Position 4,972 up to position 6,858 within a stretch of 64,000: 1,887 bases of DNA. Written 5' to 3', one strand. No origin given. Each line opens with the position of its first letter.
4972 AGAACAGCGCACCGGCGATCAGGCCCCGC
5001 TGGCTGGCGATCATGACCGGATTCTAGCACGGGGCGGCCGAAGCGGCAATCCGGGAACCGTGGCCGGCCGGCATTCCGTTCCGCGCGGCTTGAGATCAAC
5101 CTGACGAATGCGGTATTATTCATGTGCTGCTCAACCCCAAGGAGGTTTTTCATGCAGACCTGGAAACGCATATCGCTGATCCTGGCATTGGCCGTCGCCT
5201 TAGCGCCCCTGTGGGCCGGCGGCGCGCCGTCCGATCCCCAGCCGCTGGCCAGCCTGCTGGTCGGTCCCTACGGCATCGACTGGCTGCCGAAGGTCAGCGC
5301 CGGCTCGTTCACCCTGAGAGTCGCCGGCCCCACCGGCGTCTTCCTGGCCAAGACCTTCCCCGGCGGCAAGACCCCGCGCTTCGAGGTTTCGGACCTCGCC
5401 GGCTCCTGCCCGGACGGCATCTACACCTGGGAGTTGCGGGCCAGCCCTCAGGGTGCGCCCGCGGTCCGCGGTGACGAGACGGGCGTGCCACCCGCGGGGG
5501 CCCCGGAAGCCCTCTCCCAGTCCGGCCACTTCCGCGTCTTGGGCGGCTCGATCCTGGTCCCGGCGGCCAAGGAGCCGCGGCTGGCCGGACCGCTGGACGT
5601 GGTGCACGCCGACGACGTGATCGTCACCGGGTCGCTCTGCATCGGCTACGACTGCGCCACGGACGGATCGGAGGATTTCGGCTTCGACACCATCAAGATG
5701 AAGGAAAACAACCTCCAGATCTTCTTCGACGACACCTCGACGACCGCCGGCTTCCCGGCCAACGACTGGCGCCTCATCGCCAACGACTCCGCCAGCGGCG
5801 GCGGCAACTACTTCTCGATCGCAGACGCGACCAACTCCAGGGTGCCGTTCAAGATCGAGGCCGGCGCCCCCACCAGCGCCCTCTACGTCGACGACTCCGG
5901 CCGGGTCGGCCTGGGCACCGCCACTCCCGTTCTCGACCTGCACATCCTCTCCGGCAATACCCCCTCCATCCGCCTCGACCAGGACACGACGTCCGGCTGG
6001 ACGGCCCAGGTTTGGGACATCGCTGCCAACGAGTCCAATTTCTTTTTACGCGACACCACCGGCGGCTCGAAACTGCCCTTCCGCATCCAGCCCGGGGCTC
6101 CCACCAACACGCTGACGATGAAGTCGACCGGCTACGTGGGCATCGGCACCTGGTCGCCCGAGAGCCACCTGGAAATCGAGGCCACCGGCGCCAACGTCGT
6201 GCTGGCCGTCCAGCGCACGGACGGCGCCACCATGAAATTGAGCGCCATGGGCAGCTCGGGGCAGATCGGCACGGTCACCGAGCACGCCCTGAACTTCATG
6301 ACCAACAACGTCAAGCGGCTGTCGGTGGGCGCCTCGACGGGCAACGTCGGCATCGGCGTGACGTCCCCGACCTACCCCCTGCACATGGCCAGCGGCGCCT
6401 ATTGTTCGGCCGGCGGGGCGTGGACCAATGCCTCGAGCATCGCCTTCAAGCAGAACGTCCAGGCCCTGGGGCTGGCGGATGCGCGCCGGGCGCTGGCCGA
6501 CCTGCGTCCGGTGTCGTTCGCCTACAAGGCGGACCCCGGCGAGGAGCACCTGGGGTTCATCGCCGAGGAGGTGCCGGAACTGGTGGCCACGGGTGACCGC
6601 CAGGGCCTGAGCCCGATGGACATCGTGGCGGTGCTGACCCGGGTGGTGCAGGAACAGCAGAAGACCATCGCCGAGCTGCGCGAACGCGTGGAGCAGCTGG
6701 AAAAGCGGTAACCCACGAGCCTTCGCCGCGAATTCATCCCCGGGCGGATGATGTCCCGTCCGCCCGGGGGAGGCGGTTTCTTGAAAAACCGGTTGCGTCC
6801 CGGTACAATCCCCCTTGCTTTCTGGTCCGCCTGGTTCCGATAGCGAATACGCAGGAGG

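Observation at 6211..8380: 464-bp perfectly identical segment shared by the 3' ends of the two fibre paralogs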

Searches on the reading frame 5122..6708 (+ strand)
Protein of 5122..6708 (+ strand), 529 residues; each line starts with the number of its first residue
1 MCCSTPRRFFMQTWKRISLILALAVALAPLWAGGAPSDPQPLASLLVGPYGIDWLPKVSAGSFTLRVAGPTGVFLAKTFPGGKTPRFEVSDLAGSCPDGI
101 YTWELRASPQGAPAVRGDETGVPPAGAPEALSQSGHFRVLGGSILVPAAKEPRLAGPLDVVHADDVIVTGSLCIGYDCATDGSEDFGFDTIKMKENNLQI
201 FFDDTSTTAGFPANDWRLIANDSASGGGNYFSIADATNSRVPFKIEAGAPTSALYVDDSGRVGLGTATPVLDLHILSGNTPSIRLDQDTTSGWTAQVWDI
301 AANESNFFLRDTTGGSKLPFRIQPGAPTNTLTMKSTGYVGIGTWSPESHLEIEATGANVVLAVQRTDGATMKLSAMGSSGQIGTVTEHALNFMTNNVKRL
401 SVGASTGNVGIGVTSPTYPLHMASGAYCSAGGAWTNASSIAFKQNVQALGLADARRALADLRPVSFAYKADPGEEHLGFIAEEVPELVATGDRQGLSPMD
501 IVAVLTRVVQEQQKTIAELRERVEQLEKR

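Call 4: search_protein_families(library=pfam, proteins=[window:5122-6708:+], max_evalue=0.01)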
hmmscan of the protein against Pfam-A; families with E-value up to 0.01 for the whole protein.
window:5122-6708:+ (529 aa): 1 family
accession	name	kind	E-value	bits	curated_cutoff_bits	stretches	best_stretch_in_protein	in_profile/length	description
PF13884.11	Peptidase_S74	-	1.6e-08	35.1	22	1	438-487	1-52/58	Chaperone of endosialidase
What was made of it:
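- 5152..6711 (+): Gene A, a secreted S74-type fibre protein. It is 519 aa from ATG 5152. The ORF opens at 5122, giving 529 aa, and that numbering is used in this report. Pfam PF13884 scores 35.1 bits against a cutoff of 22 at aa 438-487 (call 4).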

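Call 6: find_homologous_proteins(query=window:5122-6708:+)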
Query window:5122-6708:+ (529 aa): 2196 proteins with E <= 0.001 among 8000 candidates; the best 120 are listed.
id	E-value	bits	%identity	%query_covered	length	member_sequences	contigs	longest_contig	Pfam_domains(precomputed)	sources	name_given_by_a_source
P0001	0.0e+0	1167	100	98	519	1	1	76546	PF13884.12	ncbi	-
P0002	2.7e-231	787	68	98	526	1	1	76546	PF13884.12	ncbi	-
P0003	2.9e-221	754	68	94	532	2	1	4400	PF13884.12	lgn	-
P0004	3.2e-220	750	65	99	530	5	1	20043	PF13884.12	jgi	-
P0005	3.5e-216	737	67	93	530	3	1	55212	PF13884.12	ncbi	-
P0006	1.0e-200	686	60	98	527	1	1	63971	PF13884.12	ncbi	-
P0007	1.7e-197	675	57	97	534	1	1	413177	PF13884.12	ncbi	-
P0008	3.2e-194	665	60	97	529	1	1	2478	PF13884.12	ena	-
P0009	8.0e-194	663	59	98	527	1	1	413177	PF13884.12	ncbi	-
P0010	1.5e-192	659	62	93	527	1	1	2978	PF13884.12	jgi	jgi:hypothetical protein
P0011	3.0e-191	655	57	99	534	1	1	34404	PF13884.12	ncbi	-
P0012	2.1e-187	642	57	99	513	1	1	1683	PF13884.12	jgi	-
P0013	5.2e-184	631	60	93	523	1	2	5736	PF13884.12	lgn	-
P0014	5.7e-184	631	58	94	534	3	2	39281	PF13884.12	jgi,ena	-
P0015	9.9e-183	627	58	94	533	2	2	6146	PF13884.12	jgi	-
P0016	2.4e-182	625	56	93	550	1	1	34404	PF13884.12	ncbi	-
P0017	2.7e-182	625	56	98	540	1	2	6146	PF13884.12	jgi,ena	-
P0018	2.4e-181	622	56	97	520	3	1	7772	PF13884.12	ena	-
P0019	1.7e-180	619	58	93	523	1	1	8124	PF13884.12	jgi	jgi:hypothetical protein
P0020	2.7e-180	619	57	95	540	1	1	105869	PF13884.12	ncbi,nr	ncbi:MAG: tail fiber domain-containing protein [Candidatus Aminicenantes bacterium]|nr:tail fiber do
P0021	1.2e-179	617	57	94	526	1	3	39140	PF13884.12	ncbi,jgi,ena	-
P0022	1.3e-179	616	55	98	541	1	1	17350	PF13884.12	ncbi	-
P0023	2.7e-179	615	58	93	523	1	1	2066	PF13884.12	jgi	jgi:hypothetical protein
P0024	3.9e-179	615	55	98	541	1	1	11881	PF13884.12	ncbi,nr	ncbi:MAG: hypothetical protein QG657_3650 [Acidobacteriota bacterium]|nr:hypothetical protein [Acido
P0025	1.4e-178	613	55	97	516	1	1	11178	PF13884.12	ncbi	-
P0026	2.4e-178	612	55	99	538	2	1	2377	PF13884.12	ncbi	-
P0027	5.2e-178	611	54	98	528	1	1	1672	PF13884.12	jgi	-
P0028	3.5e-177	608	57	93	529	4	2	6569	PF13884.12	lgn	-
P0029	3.8e-177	608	54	98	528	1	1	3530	PF13884.12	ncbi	-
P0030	7.9e-177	607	54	77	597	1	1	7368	PF13884.12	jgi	jgi:hypothetical protein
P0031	1.1e-176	607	54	99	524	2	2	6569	PF13884.12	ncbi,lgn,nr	ncbi:MAG TPA: tail fiber domain-containing protein [Candidatus Deferrimicrobium sp.]|nr:tail fiber d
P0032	1.6e-176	606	55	97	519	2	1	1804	PF13884.12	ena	-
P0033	3.0e-176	605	54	98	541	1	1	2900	PF13884.12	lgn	-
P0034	6.6e-176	604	53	98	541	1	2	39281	PF13884.12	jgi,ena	-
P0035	1.7e-175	603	53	98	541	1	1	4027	PF13884.12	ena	-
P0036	5.2e-175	601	55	97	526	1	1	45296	PF13884.12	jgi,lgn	jgi:hypothetical protein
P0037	5.5e-175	601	54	99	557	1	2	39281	PF13884.12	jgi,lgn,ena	-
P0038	1.2e-173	597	57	92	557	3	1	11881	PF13884.12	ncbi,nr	ncbi:MAG: hypothetical protein QG657_3649 [Acidobacteriota bacterium]|nr:hypothetical protein [Acido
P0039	9.6e-173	594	55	93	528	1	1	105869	PF13884.12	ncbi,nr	ncbi:MAG: tail fiber domain-containing protein [Candidatus Aminicenantes bacterium]|nr:tail fiber do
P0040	2.0e-171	589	54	94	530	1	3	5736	PF13884.12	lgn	-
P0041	1.5e-170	586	54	98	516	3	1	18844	PF13884.12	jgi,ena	-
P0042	1.6e-170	586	53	98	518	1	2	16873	PF13884.12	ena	-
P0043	3.5e-170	585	52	98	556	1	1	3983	PF13884.12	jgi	-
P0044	3.7e-169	582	54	98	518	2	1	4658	PF13884.12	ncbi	-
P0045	6.4e-169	581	53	97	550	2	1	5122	PF13884.12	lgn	-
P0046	5.2e-168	578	52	98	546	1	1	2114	PF13884.12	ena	-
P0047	8.0e-167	574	51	97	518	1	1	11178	PF13884.12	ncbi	-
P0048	9.2e-167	574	53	97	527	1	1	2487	PF13884.12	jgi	-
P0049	1.5e-165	570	52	100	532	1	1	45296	PF13884.12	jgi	jgi:hypothetical protein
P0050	9.9e-165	567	54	96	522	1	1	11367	PF13884.12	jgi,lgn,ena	-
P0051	2.6e-164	566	51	97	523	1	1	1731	PF13884.12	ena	-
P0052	2.3e-163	563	53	98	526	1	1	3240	PF13884.12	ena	-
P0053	1.2e-162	560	51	97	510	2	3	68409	PF13884.12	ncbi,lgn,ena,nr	ncbi:MAG: tail fiber domain-containing protein [Candidatus Aminicenantes bacterium]|nr:tail fiber do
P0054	4.6e-162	559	51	99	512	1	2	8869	PF13884.12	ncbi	-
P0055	9.2e-162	558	50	97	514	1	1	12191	PF13884.12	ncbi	-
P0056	1.0e-161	557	51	97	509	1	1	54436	PF13884.12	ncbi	-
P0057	1.1e-161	557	52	97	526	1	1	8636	PF13884.12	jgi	jgi:hypothetical protein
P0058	3.7e-161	556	55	92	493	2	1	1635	PF13884.12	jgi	jgi:hypothetical protein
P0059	4.5e-161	555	51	97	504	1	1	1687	PF13884.12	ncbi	-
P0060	7.9e-161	554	49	99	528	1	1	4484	PF13884.12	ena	-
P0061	1.0e-160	554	53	94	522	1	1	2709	PF13884.12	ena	-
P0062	1.9e-160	553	50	96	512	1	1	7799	PF13884.12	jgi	-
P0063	2.5e-160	553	55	88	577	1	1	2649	PF13884.12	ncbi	-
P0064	2.8e-160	553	56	88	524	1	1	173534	PF13884.12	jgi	jgi:hypothetical protein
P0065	3.2e-160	552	53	93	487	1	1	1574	PF13884.12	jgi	jgi:hypothetical protein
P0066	6.7e-160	551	50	97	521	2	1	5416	PF13884.12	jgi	jgi:hypothetical protein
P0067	7.8e-160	551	51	98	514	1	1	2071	PF13884.12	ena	-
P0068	3.0e-159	549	52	97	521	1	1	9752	PF13884.12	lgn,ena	-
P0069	3.1e-159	549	53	92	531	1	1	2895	PF13884.12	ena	-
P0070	3.3e-159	549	50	97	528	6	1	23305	PF13884.12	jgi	jgi:hypothetical protein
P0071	6.2e-159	548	49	99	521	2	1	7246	PF13884.12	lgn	-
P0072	6.6e-159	548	52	96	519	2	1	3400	PF13884.12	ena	-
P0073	1.1e-158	547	49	99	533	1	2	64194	PF13884.12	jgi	-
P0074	1.2e-158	547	51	98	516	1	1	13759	PF13884.12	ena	-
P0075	2.1e-158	546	50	97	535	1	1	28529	PF13884.12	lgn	-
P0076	3.1e-158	546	54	92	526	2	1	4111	PF13884.12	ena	-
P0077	7.7e-158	545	54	88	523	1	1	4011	PF13884.12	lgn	-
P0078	1.1e-157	544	50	94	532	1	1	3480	PF13884.12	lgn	-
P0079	1.1e-157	544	52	93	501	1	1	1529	PF13884.12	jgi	jgi:hypothetical protein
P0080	1.2e-157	544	50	97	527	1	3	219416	PF13884.12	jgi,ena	-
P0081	1.6e-157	544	51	90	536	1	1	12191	PF13884.12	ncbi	-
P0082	1.8e-157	543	50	96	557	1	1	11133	PF13884.12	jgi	jgi:hypothetical protein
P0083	2.1e-157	543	49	98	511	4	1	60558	PF13884.12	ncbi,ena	-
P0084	2.7e-157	543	49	99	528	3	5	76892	PF13884.12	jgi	jgi:hypothetical protein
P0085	2.9e-157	543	50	97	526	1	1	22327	PF13884.12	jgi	jgi:hypothetical protein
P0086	5.4e-157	542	50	99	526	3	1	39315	PF13884.12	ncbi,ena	-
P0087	7.4e-157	541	63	70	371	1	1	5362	PF13884.12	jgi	jgi:hypothetical protein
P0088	8.6e-157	541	49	97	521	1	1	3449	PF13884.12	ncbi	-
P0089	9.1e-157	541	51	98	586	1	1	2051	PF13884.12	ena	-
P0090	1.3e-156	541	50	97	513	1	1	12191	PF13884.12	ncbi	-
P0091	1.7e-156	540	52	94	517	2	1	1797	PF13884.12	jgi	jgi:hypothetical protein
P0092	1.9e-156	540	48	98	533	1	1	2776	PF13884.12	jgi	jgi:hypothetical protein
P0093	2.3e-156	540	53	94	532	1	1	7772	PF13884.12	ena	-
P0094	2.5e-156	540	50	97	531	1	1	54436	PF13884.12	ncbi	-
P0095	4.0e-156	539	60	76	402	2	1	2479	PF13884.12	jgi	-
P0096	4.1e-156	539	49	98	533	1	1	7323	PF13884.12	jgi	jgi:hypothetical protein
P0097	4.2e-156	539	49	97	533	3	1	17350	PF13884.12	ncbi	-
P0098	7.6e-156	538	49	97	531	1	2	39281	PF13884.12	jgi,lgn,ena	-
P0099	8.0e-156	538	51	93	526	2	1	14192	PF13884.12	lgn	-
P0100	1.1e-155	537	49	97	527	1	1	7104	PF13884.12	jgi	jgi:hypothetical protein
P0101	1.5e-155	537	47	99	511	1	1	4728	PF13884.12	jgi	jgi:hypothetical protein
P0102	1.5e-155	537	54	91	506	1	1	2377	PF13884.12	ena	-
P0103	2.7e-155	536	52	92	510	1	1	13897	PF13884.12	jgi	jgi:hypothetical protein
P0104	2.8e-155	536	50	94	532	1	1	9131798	PF13884.12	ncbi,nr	ncbi:MAG: tail fiber domain-containing protein [Candidatus Aminicenantes bacterium]|nr:MAG: tail fib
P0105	3.7e-155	536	50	97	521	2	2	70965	PF13884.12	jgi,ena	jgi:hypothetical protein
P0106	6.0e-155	535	49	93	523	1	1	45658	PF13884.12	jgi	jgi:hypothetical protein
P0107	6.2e-155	535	48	98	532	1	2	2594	PF13884.12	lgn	-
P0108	7.3e-155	535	51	97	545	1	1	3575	PF13884.12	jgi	jgi:hypothetical protein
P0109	7.3e-155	535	50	97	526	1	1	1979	PF13884.12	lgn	-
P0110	8.0e-155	535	47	100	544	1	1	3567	PF13884.12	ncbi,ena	-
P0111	8.5e-155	535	49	97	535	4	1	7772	PF13884.12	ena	-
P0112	8.8e-155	534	50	97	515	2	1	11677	PF13884.12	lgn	-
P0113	1.2e-154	534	49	96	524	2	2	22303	PF13884.12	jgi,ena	-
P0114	1.9e-154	533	49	98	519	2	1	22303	PF13884.12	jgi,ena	-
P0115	2.3e-154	533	52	92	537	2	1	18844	PF13884.12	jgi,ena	-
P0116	3.5e-154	533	49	97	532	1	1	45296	PF13884.12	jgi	jgi:hypothetical protein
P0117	3.6e-154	532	50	97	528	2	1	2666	PF13884.12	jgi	-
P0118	1.2e-153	531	50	97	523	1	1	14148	PF13884.12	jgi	jgi:hypothetical protein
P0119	1.3e-153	531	49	94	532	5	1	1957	PF13884.12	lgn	-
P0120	2.3e-153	530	53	93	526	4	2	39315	PF13884.12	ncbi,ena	-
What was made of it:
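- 5152..6711 (+): The database protein P0001 is 519 aa and 100% identical (call 6).
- Tried and rejected: The best other protein is 68% identical (call 6).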

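Call 7: find_related_loci(query=window:5122-6708:+, collection=genome_contigs, flank=8000)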
Query window:5122-6708:+ (529 aa) in genome_contigs; peptide patterns used: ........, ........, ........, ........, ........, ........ (x = any residue, [..] = any of these).
190 stretches matched a pattern; 115 encode a relative of the query (tblastn E <= 1e-3); the best 80 are kept; 79 distinct loci.
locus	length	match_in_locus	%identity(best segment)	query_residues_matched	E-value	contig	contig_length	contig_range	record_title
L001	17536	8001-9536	66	20-529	0e+0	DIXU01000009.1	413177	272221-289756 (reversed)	MAG TPA_asm: Candidatus Aminicenantes bacterium UBA6072 UBA6072_contig_31, whole genome shotgun sequence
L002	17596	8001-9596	65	7-529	0e+0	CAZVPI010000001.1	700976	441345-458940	MAG TPA_asm: uncultured Clostridia bacterium isolate binchicken_co44_202 genome assembly, contig: NODE_2_length_700976_c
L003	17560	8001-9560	65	7-529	0e+0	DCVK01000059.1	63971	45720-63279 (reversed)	MAG TPA_asm: Candidatus Aminicenantes bacterium UBA2190 UBA2190_contig_2601, whole genome shotgun sequence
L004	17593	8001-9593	65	3-529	0e+0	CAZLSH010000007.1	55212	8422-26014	MAG TPA_asm: uncultured Clostridia bacterium isolate SRP192927_co7_47 genome assembly, contig: NODE_786_length_55212_cov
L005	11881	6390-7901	58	32-529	0e+0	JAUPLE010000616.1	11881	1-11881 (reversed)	MAG: Acidobacteriota bacterium isolate erpe_2018_pw_9hr_WHONDRS-PP48-000088_B_bin.18 scaffold_876214, whole genome shotg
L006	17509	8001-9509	58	32-529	0e+0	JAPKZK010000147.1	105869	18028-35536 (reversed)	MAG: Candidatus Aminicenantes bacterium isolate LacPavin_0920_SED2_MAG_46_26 LacPavin_0920_SED2_scaffold_903668, whole g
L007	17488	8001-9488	57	34-529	0e+0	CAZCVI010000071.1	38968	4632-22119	MAG TPA_asm: uncultured Clostridia bacterium isolate binchicken_co113_160 genome assembly, contig: NODE_1129_length_3896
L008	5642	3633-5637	54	7-529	0e+0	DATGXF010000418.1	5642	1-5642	MAG TPA_asm: Candidatus Deferrimicrobium sp. isolate SMAG_U10602 k141_165710, whole genome shotgun sequence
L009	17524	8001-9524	51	15-529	2e-169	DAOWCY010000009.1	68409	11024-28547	MAG TPA_asm: Candidatus Aminicenantes bacterium isolate CSMAG_1899 CSMAG_1899_k141_1489206_length_68409_cov_13.9943, who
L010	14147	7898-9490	51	16-527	2e-165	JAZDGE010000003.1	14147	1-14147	MAG: Acidobacteriota bacterium isolate MEGAHIT-group-0.236 k141_6983, whole genome shotgun sequence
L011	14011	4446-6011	50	7-529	1e-164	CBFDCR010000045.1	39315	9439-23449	MAG TPA_asm: uncultured bacterium isolate SRR26215683_binner23_Refined_38 genome assembly, contig: ERZ25073488.211, whol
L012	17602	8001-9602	48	10-529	3e-158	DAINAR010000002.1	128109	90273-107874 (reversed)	MAG TPA_asm: Deltaproteobacteria bacterium isolate CTOTU18404 NODE_50_length_128109_cov_26.795688, whole genome shotgun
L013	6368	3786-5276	44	32-529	9e-146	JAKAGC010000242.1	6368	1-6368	MAG: Acidobacteria bacterium isolate WY2.bin142 NODE_22620_length_6368_cov_1.254607, whole genome shotgun sequence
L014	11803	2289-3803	46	7-529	3e-144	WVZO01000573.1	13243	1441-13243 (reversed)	MAG: Candidatus Aminicenantes bacterium isolate CS4-C025 C_merged_R1_(paired)_contig_75689, whole genome shotgun sequenc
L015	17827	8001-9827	42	11-529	3e-136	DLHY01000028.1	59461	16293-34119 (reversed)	MAG TPA_asm: Chloracidobacterium sp. UBA7656 UBA7656_contig_2852, whole genome shotgun sequence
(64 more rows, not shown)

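Call 11: find_encoding_contigs(protein=P0001, flank=10000, max_places=3)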
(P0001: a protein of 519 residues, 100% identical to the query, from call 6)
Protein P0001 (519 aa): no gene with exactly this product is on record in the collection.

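Call 12: find_encoding_contigs(protein=P0007, flank=10000, max_places=3)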
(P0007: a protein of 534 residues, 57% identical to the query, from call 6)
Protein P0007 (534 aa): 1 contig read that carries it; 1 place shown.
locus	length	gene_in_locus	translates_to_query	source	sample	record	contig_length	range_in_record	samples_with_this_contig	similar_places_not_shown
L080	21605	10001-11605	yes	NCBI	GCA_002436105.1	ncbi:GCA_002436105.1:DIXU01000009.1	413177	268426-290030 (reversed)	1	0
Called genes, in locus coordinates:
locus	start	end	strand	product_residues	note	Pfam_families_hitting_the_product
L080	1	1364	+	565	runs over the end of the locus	PF00749:tRNA-synt_1c, PF03950:tRNA-synt_1c_C, PF20974:tRNA-synt_1c_C2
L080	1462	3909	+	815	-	PF02129:Peptidase_S15 (faint), PF00326:Peptidase_S9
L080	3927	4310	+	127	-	-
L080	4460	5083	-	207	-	-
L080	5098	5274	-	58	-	-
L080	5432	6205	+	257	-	PF01694:Rhomboid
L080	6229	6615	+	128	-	PF01042:Ribonuc_L-PSP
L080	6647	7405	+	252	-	PF00005:ABC_tran, PF13304:AAA_21 (faint)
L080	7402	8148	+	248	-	PF00005:ABC_tran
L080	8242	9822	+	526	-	PF13884:Peptidase_S74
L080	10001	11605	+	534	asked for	PF13884:Peptidase_S74 (weak)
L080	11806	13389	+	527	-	PF13884:Peptidase_S74 (weak)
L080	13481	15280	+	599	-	PF13428:TPR_14 (faint), PF03958:Secretin_N (weak), PF00263:Secretin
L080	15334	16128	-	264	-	PF01261:AP_endonuc_2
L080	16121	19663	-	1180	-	PF08448:PAS_4 (weak), PF08448:PAS_4, PF00989:PAS, PF08448:PAS_4 (weak), PF00512:HisKA, PF02518:HATPase_c, PF14501:HATPase_c_5 (weak), PF00072:Response_reg, +3 more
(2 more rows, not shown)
